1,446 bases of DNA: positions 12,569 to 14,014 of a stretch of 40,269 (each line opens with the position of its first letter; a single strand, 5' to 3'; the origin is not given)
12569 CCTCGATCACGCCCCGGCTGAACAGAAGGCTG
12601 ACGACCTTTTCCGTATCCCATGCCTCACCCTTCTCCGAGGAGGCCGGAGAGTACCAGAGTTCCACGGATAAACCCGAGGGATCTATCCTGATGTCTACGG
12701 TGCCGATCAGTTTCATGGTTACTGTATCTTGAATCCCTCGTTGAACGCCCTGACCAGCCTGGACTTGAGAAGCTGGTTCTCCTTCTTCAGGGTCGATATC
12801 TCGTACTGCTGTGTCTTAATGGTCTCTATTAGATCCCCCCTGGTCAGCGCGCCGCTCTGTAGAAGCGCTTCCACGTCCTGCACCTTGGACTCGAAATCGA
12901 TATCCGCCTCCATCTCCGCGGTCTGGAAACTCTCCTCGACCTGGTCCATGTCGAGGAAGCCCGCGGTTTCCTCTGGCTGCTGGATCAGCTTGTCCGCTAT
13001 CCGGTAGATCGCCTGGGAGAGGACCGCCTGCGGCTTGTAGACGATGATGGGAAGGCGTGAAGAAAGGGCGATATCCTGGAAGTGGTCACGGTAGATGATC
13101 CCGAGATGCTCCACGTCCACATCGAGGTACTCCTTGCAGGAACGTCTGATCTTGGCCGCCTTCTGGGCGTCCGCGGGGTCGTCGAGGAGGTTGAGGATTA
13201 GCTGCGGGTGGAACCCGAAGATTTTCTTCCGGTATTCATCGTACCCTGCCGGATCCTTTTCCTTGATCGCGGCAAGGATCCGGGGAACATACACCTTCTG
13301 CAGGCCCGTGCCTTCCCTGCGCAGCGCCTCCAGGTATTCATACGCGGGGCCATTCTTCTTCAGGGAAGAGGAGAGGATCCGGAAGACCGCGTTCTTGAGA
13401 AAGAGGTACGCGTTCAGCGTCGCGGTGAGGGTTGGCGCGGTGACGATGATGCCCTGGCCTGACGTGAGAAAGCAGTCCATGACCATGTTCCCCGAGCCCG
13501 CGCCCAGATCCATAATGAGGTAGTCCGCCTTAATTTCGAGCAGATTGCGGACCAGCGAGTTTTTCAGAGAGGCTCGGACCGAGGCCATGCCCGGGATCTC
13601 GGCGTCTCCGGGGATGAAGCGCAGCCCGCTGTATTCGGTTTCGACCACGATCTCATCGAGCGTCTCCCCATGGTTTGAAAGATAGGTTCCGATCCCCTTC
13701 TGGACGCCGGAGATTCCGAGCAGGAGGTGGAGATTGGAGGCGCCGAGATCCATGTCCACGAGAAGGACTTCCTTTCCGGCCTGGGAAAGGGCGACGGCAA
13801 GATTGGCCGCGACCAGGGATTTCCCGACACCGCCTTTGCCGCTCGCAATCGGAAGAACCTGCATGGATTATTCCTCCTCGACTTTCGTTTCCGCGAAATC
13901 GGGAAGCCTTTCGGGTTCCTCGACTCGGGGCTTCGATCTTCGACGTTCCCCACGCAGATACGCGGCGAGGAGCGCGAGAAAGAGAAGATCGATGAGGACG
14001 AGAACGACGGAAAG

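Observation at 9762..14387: MinD/ParA-type ATPase tightly coupled to a giant FapA (DUF342) beta-solenoid protein and a small 4-TM protein: candidate MinCD-like positioning module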

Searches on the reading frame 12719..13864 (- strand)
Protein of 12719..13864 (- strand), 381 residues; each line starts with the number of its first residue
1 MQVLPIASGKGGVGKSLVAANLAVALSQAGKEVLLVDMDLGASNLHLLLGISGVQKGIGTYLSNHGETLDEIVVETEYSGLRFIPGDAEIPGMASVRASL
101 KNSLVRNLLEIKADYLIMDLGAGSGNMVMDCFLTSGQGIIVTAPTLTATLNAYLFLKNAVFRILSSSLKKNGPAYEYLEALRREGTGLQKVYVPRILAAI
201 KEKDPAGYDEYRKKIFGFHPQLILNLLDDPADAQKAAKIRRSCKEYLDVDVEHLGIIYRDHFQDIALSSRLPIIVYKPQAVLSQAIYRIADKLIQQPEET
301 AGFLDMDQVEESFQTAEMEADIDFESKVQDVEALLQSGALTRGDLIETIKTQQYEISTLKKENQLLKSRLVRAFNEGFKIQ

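Call 3: search_protein_families(library=pfam, proteins=[window:12719-13864:-], max_evalue=0.01)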
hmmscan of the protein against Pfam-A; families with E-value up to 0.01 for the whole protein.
window:12719-13864:- (381 aa): 7 families
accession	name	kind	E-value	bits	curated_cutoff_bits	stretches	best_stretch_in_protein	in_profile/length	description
PF10609.15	ParA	-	1.6e-16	60.9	27.1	1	2-151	4-152/246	NUBPL iron-transfer P-loop NTPase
PF01656.29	CbiA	-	2.8e-15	56.8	25.4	1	6-246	3-54/125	CobQ/CobB/MinD/ParA nucleotide binding domain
PF13614.12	AAA_31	-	1.4e-13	51.6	27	1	1-148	1-153/177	AAA domain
PF02374.21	ArsA_ATPase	-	5.6e-07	29.5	24.3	1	7-39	6-38/305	Anion-transporting ATPase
PF06564.18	CBP_BcsQ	-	1.9e-06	28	21.3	1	1-46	1-44/234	Cellulose biosynthesis protein BcsQ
PF00142.24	Fer4_NifH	-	4.6e-06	26.8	25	1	9-67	7-64/271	4Fe-4S iron sulfur cluster binding proteins, NifH/frxC family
PF09140.17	MipZ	-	2e-05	24.5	20.7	1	6-97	5-85/262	ATPase MipZ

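Call 4: search_protein_families(library=ncbifam, proteins=[window:12719-13864:-], max_evalue=0.01)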
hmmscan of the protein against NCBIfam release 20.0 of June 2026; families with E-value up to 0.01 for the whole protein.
window:12719-13864:- (381 aa): 29 families (the best 25 are shown)
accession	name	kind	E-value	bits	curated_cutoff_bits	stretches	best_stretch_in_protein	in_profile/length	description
TIGR01969.1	minD_arch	subfamily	2.7e-26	92.3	201.75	1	3-151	2-147/251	cell division ATPase MinD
TIGR01968.1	minD_bact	equivalog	8e-18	64.7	212.9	1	2-149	2-148/261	septum site-determining protein MinD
NF041136.1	MrpORP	equivalog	6.8e-15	55.2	450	1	3-146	7-150/365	iron-sulfur cluster carrier protein MrpORP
TIGR01007.1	eps_fam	subfamily_domain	9.8e-13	48.1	108.05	1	2-121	18-136/204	polysaccharide biosynthesis tyrosine autokinase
TIGR03371.1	cellulose_yhjQ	equivalog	1.3e-12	47.7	157.85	1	1-169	1-167/246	cellulose biosynthesis protein BcsQ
TIGR03018.1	pepcterm_TyrKin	hypoth_equivalog_domain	6.5e-12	45.2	230.65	1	3-99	37-133/207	XrtA-associated tyrosine autokinase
NF047398.1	AAA_KGGVGR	domain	3.6e-11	43.7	90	1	2-66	3-69/190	KGGVGR-motif variant AAA ATPase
NF008669.0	PRK11670.1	equivalog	1.1e-10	40.9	348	1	3-148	109-247/369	iron-sulfur cluster carrier protein ApbC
TIGR03029.1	EpsG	equivalog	1.8e-10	40.4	313.8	1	2-91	104-191/274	chain length determinant protein tyrosine kinase EpsG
NF008079.0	PRK10818.1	equivalog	4e-10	39.5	508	1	3-148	4-149/270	septum site-determining protein MinD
NF008568.0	PRK11519.1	equivalog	8.7e-09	34.1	1068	1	3-86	528-609/720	tyrosine-protein kinase Wzc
NF041546.1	ParA_partition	equivalog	1.2e-08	34.8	180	1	5-43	3-41/203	ParA family partition ATPase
NF053622.1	ATPseBagAMYCTU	equivalog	9.7e-08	31.8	400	1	4-39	9-44/325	ATPase BagA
NF033200.1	F430_CfbC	exception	9e-07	28.5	402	1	9-93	7-90/260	Ni-sirohydrochlorin a,c-diamide reductive cyclase ATP-dependent reductase subunit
TIGR03815.1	CpaE_hom_Actino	equivalog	4.2e-06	26.1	154.45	1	3-152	113-262/340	septum site-determining protein Ssd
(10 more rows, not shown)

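Call 7: find_homologous_proteins(query=window:12719-13864:-, max_evalue=1e-10)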
Query window:12719-13864:- (381 aa): 3479 proteins with E <= 1e-10 among 8000 candidates; the best 120 are listed.
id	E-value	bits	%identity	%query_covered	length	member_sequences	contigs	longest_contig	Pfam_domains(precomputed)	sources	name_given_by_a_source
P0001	4.8e-237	804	98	100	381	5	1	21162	PF00142.25,PF10609.16,PF01656.30,PF13614.13,PF09140.18,PF06564.19,PF02374.22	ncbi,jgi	jgi:flagellar biosynthesis protein FlhG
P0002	3.6e-199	679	80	99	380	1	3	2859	PF00142.25,PF10609.16,PF01656.30,PF13614.13,PF09140.18,PF06564.19,PF02374.22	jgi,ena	-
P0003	1.3e-179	615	72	100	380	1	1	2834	PF00142.25,PF10609.16,PF01656.30,PF13614.13,PF06564.19,PF02374.22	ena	-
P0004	1.4e-179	615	72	100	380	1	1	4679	PF00142.25,PF10609.16,PF01656.30,PF13614.13,PF06564.19,PF02374.22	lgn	-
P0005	1.5e-179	615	72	100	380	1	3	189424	PF00142.25,PF10609.16,PF01656.30,PF13614.13,PF06564.19,PF02374.22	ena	-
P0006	4.4e-179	613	71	100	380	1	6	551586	PF00142.25,PF10609.16,PF01656.30,PF13614.13,PF06564.19,PF02374.22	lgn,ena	-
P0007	4.8e-179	613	71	100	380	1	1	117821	PF00142.25,PF10609.16,PF01656.30,PF13614.13,PF06564.19,PF02374.22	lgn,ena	-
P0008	3.8e-174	597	71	100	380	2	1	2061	PF00142.25,PF10609.16,PF01656.30,PF13614.13,PF09140.18,PF06564.19,PF02374.22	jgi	-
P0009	1.6e-163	562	65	100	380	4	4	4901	PF00142.25,PF10609.16,PF01656.30,PF13614.13,PF06564.19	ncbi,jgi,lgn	-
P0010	3.9e-159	548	63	100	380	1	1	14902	PF00142.25,PF10609.16,PF01656.30,PF13614.13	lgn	-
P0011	4.5e-159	547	63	100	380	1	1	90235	PF00142.25,PF10609.16,PF01656.30,PF13614.13,PF02374.22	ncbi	-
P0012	6.9e-159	547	64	100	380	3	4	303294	PF00142.25,PF10609.16,PF01656.30,PF13614.13,PF02374.22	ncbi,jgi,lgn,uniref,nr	ncbi:P-loop NTPase [Sediminispirochaeta bajacaliforniensis]|uniref:P-loop NTPase n=1 Tax=Sediminispi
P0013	1.7e-158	546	64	100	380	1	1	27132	PF10609.16,PF01656.30,PF13614.13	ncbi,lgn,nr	ncbi:MAG: AAA family ATPase [Spirochaetales bacterium]|nr:AAA family ATPase [Spirochaetales bacteriu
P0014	9.1e-158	543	63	100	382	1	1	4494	PF00142.25,PF10609.16,PF01656.30,PF13614.13,PF02374.22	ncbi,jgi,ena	-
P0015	4.5e-157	541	63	99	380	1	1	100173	PF00142.25,PF10609.16,PF01656.30,PF13614.13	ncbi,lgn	-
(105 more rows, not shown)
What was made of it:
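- JGI labels many family members 'FlhG' (call 7).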

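Call 8: search_solved_structures(query=window:12719-13864:-, max_evalue=0.001)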
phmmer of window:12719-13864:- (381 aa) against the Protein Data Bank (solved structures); distinct sequences matched with E-value up to 0.001: 55.
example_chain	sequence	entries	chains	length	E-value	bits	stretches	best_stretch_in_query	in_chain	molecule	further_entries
1ion_A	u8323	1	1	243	1.3e-19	73.9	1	2-172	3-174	PROBABLE CELL DIVISION INHIBITOR MIND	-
4rz2_A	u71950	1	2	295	6.6e-19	71.6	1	4-180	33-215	Site-determining protein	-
4rz3_A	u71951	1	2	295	9.4e-18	67.8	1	4-180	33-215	Site-determining protein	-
1g3q_A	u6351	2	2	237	1.2e-17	67.5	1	3-173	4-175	CELL DIVISION INHIBITOR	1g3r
5j1j_A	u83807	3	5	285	4.1e-16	62.4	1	2-157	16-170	Site-determining protein | Transcriptional antiactivator FleN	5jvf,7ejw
8pb9_A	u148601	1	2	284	6.4e-15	58.5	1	2-157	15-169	Antiactivator FleN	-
8p53_A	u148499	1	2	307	8.6e-15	58.1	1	2-157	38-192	Antiactivator FleN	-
1hyq_A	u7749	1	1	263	4.9e-14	55.6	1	3-148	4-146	CELL DIVISION INHIBITOR (MIND-1)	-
3vx3_A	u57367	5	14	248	6.5e-11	45.4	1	2-150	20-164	ATPase involved in chromosome partitioning, ParA/MinD family, Mrp homolog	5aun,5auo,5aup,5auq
4v03_A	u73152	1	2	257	6e-10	42.2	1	2-52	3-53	SITE-DETERMINING PROTEIN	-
4v02_A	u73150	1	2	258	9.2e-09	38.3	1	2-52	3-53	SITE-DETERMINING PROTEIN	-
6z0p_A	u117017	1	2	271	1.5e-08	37.6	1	5-97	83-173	BceF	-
3q9l_A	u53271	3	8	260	4.3e-08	36.1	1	3-151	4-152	Septum site-determining protein minD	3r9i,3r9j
1wcv_1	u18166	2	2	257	6.5e-08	35.5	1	4-143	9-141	SEGREGATION PROTEIN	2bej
8zkc_A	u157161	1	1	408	1.4e-07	34.4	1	3-149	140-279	Iron-sulfur cluster carrier protein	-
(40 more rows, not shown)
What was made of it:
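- On FlhG / FleN: The PDB FlhG chain aligns from its residue 33 and FleN from residue 16 (call 8).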

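Call 14: find_encoding_contigs(protein=P0012, flank=10000, max_places=2)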
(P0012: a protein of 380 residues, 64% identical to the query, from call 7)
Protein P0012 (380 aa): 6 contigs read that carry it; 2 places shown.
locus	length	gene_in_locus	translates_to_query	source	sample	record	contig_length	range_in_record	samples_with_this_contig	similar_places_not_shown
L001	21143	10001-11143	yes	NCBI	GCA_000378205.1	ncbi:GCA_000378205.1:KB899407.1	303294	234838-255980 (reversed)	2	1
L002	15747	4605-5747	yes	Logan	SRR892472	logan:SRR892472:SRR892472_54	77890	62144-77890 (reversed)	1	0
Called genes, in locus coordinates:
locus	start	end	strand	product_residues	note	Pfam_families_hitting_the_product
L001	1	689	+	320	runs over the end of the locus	-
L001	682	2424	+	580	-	-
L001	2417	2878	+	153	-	PF00226:DnaJ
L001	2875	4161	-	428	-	PF00275:EPSP_synthase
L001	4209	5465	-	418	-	-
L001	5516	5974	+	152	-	PF04186:FxsA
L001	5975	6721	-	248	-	PF03808:Glyco_tran_WecG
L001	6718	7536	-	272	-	PF04452:Methyltrans_RNA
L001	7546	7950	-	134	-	PF01894:YjbQ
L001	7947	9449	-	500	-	PF22694:CtpB_N-like, PF00595:PDZ, PF13180:PDZ_2 (faint), PF17820:PDZ_6 (weak), PF03572:Peptidase_S41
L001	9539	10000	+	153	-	-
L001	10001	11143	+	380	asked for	PF00142:Fer4_NifH (weak), PF01656:CbiA, PF02374:ArsA_ATPase (weak), PF10609:ParA, PF13614:AAA_31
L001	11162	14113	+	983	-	PF20250:FapA_N, PF03961:FapA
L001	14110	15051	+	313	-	PF01790:LGT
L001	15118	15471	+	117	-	PF01627:Hpt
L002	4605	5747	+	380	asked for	PF00142:Fer4_NifH (weak), PF01656:CbiA, PF02374:ArsA_ATPase (weak), PF10609:ParA, PF13614:AAA_31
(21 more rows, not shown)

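Call 15: find_encoding_contigs(protein=P0005, flank=10000, max_places=2)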
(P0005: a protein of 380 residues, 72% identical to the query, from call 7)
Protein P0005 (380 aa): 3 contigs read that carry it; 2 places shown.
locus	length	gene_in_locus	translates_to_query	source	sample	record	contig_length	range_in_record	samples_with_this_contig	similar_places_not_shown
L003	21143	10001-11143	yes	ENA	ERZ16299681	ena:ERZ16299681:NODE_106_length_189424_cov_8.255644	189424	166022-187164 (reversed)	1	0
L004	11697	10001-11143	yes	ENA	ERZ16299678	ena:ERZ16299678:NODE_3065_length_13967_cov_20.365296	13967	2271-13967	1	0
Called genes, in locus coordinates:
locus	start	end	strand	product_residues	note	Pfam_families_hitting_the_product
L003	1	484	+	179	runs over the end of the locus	PF07638:Sigma70_ECF (faint), PF04542:Sigma70_r2, PF08281:Sigma70_r4_2, PF04545:Sigma70_r4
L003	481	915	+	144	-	PF13490:zf-HC2 (weak)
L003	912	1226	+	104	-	PF01906:YbjQ_1, PF23025:YbjQ_2 (faint)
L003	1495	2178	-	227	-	PF00486:Trans_reg_C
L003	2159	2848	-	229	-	PF04012:PspA_IM30, PF27865:CHP04376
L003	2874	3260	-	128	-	PF10722:YbjN (weak), PF22550:CesT_Tir_1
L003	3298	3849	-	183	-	PF01740:STAS, PF13466:STAS_2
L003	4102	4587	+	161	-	-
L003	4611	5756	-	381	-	PF00158:Sigma54_activat, PF14532:Sigma54_activ_2, PF25601:AAA_lid_14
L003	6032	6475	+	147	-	PF04186:FxsA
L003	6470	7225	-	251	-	PF03808:Glyco_tran_WecG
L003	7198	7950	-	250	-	PF20260:PUA_4, PF04452:Methyltrans_RNA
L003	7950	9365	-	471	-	PF22694:CtpB_N-like, PF00595:PDZ, PF13180:PDZ_2, PF17820:PDZ_6, PF03572:Peptidase_S41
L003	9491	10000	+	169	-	-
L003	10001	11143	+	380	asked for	PF00142:Fer4_NifH (weak), PF01656:CbiA, PF02374:ArsA_ATPase (faint), PF06564:CBP_BcsQ (faint), PF10609:ParA, PF13614:AAA_31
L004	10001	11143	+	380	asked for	PF00142:Fer4_NifH (weak), PF01656:CbiA, PF02374:ArsA_ATPase (faint), PF06564:CBP_BcsQ (faint), PF10609:ParA, PF13614:AAA_31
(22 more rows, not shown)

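Call 17: find_related_loci(query=A1, collection=genome_contigs, flank=8000)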
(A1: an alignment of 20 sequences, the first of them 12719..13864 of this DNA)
Query A1 (381 aa) in genome_contigs; peptide patterns used: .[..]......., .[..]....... (x = any residue, [..] = any of these).
600 stretches matched a pattern (row limit reached: there are more); 585 encode a relative of the query (tblastn E <= 1e-3); the best 80 are kept; 80 distinct loci.
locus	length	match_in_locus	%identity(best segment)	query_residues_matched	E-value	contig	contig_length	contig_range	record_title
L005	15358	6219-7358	64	1-380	2e-168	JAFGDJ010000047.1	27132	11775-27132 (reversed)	MAG: Spirochaetales bacterium isolate Zod_Metabat.1170 k87_1325730, whole genome shotgun sequence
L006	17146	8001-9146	63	1-380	2e-165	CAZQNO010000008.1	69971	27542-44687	MAG TPA_asm: uncultured Spirochaetaceae bacterium isolate binchicken_co8_343 genome assembly, contig: NODE_240_length_69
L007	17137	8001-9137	61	1-379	5e-164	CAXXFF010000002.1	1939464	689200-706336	MAG: Marispirochaeta sp. isolate 0d38d6bb-cb51-48eb-adf8-254e7494e10b genome assembly, contig: contig_2, whole genome sh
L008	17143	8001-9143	61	1-380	3e-163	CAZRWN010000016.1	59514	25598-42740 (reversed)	MAG TPA_asm: uncultured Sediminispirochaeta sp. isolate SRP252850_co1_385 genome assembly, contig: NODE_623_length_59514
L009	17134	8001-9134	62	1-378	2e-163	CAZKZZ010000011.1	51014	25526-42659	MAG TPA_asm: uncultured Spirochaetales bacterium isolate SRP332253_co1_263 genome assembly, contig: NODE_739_length_5101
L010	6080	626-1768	61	1-380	1e-163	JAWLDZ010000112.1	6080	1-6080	MAG: Spirochaetaceae bacterium isolate 20BLK6-1.bin.24 NODE_16219_length_6080_cov_37.763919, whole genome shotgun sequen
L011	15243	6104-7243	61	1-380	2e-162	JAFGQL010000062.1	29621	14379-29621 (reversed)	MAG: Spirochaetales bacterium isolate Zod_Metabat.752 k87_1927642, whole genome shotgun sequence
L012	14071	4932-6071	62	1-380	4e-162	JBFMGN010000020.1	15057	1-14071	MAG: Spirochaetota bacterium isolate MAG298 MAG298_20, whole genome shotgun sequence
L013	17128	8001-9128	61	1-376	1e-161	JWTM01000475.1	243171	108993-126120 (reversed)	Candidatus Marispirochaeta associata strain JC231 contig474, whole genome shotgun sequence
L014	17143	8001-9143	59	1-380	4e-161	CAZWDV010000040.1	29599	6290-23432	MAG TPA_asm: uncultured Sediminispirochaeta sp. isolate binchicken_co8_71 genome assembly, contig: NODE_2061_length_2959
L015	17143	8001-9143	59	1-380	2e-158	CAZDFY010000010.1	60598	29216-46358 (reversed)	MAG TPA_asm: uncultured Sediminispirochaeta sp. isolate binchicken_co218_94 genome assembly, contig: NODE_241_length_605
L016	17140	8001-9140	60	1-380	1e-157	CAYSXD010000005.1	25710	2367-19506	MAG TPA_asm: uncultured Spirochaetaceae bacterium isolate SRP128015_co1_298 genome assembly, contig: NODE_2331_length_25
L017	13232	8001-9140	60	1-378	1e-155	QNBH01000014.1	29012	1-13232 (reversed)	MAG: Spirochaetes bacterium isolate B32_G16 B32_Guay16_scaffold_00549, whole genome shotgun sequence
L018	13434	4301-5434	57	1-378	6e-155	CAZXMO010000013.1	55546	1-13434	MAG TPA_asm: uncultured Spirochaetales bacterium isolate binchicken_co8_383 genome assembly, contig: NODE_458_length_555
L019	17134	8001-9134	59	1-380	5e-154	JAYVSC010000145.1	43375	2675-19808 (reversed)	MAG: Spirochaetales bacterium isolate GL73_UP_concoct_77 GL73_UP_concoct_77_144, whole genome shotgun sequence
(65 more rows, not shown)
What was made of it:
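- Tried and rejected: The nearest named relatives are Sediminispirochaeta and Marispirochaeta, at 61-64% ATPase identity (calls 7, 17).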

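Call 43: predict_structure(alignment_id=A1)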
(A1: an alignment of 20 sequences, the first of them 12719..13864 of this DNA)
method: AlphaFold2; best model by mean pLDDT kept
length: 381 residues; sequences in the alignment: 20
mean_pLDDT: 75.7   pTM: 0.72
mean pLDDT of the five models: 75.7, 71.6, 70.5, 69.7, 69.5
residues with pLDDT >= 90: 72; 70-90: 182; 50-70: 98; < 50: 29
segments of 3 or more residues with pLDDT < 50: 89-93, 299-301, 319-324, 338-340, 377-381
pLDDT, mean of each block of 10 residues (from residue 1): 86 82 95 90 79 81 78 90 76 56 81 92 71 86 79 84 87 87 65 87 94 89 83 79 84 82 66 84 88 75 53 50 50 50 55 58 59 51 33
secondary structure, 60 per line:
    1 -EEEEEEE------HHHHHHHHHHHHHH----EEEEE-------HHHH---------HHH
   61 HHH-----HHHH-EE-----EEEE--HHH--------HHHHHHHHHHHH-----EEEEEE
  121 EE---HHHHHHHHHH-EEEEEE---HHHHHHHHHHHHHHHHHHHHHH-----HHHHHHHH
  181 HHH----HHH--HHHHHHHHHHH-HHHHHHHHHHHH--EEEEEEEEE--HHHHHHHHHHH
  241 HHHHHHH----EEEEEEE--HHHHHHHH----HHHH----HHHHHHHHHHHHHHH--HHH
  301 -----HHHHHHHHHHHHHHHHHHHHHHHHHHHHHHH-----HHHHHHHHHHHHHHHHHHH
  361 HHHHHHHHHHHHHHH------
elements in order: E2-8 H15-28 E33-37 H45-48 H58-63 H69-72 E81-84 H98-109 E115-122 H126-135 E137-142 H146-167 H173-183 H193-203 H205-216 E219-227 H230-247 E252-258 H261-268 H273-276 H281-295 H306-336 H342-375
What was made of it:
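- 12722..12979 (-): Family-specific C-terminal extension (residues 296-381). It has an acidic segment, a conserved motif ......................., a heptad-like helix and a terminal amphipathic segment (K/R).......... Call 43: two helices, 306-336 and 342-375, pLDDT 50-59.
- On MinD / FlhG: However, it continues a long helix modelled at pLDDT below 60 (call 43).
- Checked: It is predicted as two long helices, at low confidence (call 43).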

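Call 59: fold_search(model_id=the predicted structure, library=pdb)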
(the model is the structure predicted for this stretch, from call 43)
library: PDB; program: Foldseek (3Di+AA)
matches with E <= 10: 1132; with E <= 0.001: 287
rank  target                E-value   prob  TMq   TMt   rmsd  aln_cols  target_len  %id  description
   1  4rz2_B                2.7e-15  1.00  0.55  0.80   4.9       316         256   23  Crystal structure of the MinD-like ATPase FlhG (released 2015-03-04)
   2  4rz3_A                5.1e-15  1.00  0.58  0.88   3.9       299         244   23  Crystal structure of the MinD-like ATPase FlhG (released 2015-03-04)
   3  4rz2_A                1.1e-14  1.00  0.55  0.79   4.3       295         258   24  Crystal structure of the MinD-like ATPase FlhG (released 2015-03-04)
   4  8p53_A                1.8e-14  1.00  0.56  0.78   4.3       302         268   22  Cryo-EM structure of the c-di-GMP-free FleQ-FleN master regulator complex of P. aeruginosa (released 2023-12-13)
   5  5j1j_B                7.2e-14  1.00  0.57  0.87   4.0       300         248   21  Structure of FleN-AMPPNP complex (released 2017-03-29)
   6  1hyq                  2.5e-13  1.00  0.50  0.79   5.7       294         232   18  MIND BACTERIAL CELL DIVISION REGULATOR FROM A. FULGIDUS (released 2001-03-14)
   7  5j1j_A                8.3e-13  1.00  0.57  0.78   4.4       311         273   21  Structure of FleN-AMPPNP complex (released 2017-03-29)
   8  7ejw_A                9.3e-13  1.00  0.56  0.77   4.2       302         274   21  Crystal structure of FleN in complex with FleQ AAA+ doamain (released 2021-12-22)
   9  7ejw_B                2.8e-12  1.00  0.56  0.80   4.2       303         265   21  Crystal structure of FleN in complex with FleQ AAA+ doamain (released 2021-12-22)
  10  8pb9_A                2.8e-12  1.00  0.58  0.81   4.7       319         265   21  Cryo-EM structure of the c-di-GMP-bound FleQ-FleN master regulator complex from Pseudomonas aeruginosa (released 2023-12-13)
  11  5jvf                  7.6e-11  1.00  0.48  0.67   7.0       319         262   19  Crystal Structure of Apo-FleN (released 2017-03-29)
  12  4v03_A                1.4e-10  1.00  0.49  0.77   6.3       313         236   18  MinD cell division protein, Aquifex aeolicus (released 2015-01-14)
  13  4v03_B                2.0e-10  1.00  0.50  0.78   5.6       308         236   19  MinD cell division protein, Aquifex aeolicus (released 2015-01-14)
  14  4v02_A                2.0e-10  1.00  0.51  0.77   6.4       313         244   19  MinC:MinD cell division protein complex, Aquifex aeolicus (released 2015-01-14)
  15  1ion                  2.1e-10  1.00  0.47  0.72   5.8       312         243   21  THE SEPTUM SITE-DETERMINING PROTEIN MIND COMPLEXED WITH MG-ADP FROM PYROCOCCUS HORIKOSHII OT3 (released 2001-09-26)
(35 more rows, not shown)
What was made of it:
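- Closest known: FlhG. Same: The MinD-like fold is the best structural match (call 59).
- FlhG and FleN are the top structural matches (call 59). FlhG and FleN are the best structural matches (call 59).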

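Call 78: search_protein_families(library=padloc, proteins=[window:12719-13864:-], max_evalue=0.01)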
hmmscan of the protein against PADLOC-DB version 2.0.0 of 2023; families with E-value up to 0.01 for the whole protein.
window:12719-13864:- (381 aa): 1 family
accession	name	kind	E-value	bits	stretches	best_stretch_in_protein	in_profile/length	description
PDLC04559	PDC-M28B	-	3.5e-07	27.7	1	8-42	135-169/438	-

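Call 79: search_protein_representatives(alignment_id=A1)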
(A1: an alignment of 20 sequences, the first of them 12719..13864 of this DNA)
Query: 20 sequences, 380 profile positions. Proteins with E-value up to 0.001 (for the whole library): 31566; up to 1e-10: 5203; up to 1e-30: 968. The best 150 are listed.
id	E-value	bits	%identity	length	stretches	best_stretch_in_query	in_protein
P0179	3.7e-146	503.5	-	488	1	2-379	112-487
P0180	1.2e-143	495.2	-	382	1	2-379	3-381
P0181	1.0e-133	462.6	-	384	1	1-375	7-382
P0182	7.3e-125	433.4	-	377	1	1-377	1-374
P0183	7.2e-120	417.0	-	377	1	1-375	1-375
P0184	4.3e-117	407.8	-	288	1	93-379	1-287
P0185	5.8e-112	390.9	-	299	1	81-379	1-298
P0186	3.8e-99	348.7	-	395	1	1-244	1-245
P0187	3.9e-97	342.1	-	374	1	1-379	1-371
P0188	7.2e-95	334.7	-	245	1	2-245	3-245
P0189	5.8e-92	325.1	-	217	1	164-379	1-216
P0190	4.9e-91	322.1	-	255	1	1-255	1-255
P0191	1.1e-86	307.7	-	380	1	2-373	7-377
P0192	4.6e-83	295.8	-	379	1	2-367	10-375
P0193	4.9e-79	282.6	-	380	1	2-362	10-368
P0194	3.7e-77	276.4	-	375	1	2-362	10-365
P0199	1.8e-72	260.9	-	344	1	3-294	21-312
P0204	1.1e-70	255.1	-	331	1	3-304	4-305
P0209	5.5e-70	252.8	-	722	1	2-297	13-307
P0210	6.1e-70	252.6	-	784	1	2-293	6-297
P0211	9.0e-70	252.1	-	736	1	2-307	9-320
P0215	3.6e-67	243.5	-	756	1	2-300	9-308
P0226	1.1e-64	235.3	-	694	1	3-293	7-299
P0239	1.6e-62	228.2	-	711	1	3-298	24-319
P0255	2.4e-61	224.3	-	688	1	3-312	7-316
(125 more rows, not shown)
